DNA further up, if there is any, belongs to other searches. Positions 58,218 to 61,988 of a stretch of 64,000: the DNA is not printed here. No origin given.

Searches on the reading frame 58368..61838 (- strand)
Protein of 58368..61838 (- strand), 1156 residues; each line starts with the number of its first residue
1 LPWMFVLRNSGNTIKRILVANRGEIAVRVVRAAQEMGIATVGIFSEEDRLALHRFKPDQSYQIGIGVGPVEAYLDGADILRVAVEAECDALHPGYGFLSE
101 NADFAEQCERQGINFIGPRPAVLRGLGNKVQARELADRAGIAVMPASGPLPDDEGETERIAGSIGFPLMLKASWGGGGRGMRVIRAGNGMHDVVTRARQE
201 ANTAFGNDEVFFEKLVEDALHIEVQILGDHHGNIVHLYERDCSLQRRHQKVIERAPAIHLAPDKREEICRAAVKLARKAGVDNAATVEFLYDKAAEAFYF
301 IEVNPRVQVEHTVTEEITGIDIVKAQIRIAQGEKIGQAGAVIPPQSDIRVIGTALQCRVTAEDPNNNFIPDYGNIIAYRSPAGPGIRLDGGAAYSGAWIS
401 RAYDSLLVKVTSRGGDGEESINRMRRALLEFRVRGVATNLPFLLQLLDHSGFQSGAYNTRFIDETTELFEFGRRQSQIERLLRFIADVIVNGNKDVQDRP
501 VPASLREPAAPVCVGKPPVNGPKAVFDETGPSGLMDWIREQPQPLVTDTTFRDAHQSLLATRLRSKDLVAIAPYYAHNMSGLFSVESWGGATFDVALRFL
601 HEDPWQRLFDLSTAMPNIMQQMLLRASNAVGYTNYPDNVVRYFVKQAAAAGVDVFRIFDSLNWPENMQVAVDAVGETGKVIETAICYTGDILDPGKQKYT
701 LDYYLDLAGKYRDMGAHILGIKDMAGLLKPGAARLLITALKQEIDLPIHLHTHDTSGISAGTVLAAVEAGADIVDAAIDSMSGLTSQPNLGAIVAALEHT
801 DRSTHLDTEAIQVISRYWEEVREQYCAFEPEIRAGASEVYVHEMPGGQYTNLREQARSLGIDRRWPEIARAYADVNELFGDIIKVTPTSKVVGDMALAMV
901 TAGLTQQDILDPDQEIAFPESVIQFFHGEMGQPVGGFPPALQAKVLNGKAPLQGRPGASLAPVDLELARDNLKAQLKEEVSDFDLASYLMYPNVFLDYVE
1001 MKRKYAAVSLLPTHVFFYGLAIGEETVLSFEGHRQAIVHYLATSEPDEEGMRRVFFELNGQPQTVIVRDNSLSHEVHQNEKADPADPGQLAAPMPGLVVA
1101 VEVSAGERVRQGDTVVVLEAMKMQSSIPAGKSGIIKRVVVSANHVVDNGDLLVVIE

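Call 45: search_protein_families(library=pfam, proteins=[window:58368-61838:-], max_evalue=0.00001)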
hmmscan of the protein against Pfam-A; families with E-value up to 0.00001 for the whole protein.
window:58368-61838:- (1156 aa): 8 families
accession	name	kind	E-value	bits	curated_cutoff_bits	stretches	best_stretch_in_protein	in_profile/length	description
PF02436.23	PYC_OADA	-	7.2e-73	245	27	1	839-1038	1-200/201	Conserved carboxylase domain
PF02786.22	CPSase_L_D2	-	1.1e-68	231.4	19.8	1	129-336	2-209/211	Carbamoyl-phosphate synthase L chain, ATP binding domain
PF00289.28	Biotin_carb_N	-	2.5e-39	134.6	25.5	1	14-123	2-110/110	Biotin carboxylase, N-terminal domain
PF02785.25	Biotin_carb_C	-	1.2e-32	112.7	32.4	1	356-464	1-108/108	Biotin carboxylase C-terminal domain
PF00364.28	Biotin_lipoyl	-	5e-16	58.7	22.1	1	1089-1155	2-73/73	Biotin-requiring enzyme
PF00682.25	HMGL-like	-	8.6e-15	55.3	29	1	702-815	142-257/260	HMGL-like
PF02222.28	ATP-grasp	-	5.3e-07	29.9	27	0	153-307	18-163/179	ATP-grasp domain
PF07478.18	Dala_Dala_lig_C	-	4e-06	26.9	24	1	157-305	28-174/204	D-ala D-ala ligase C-terminus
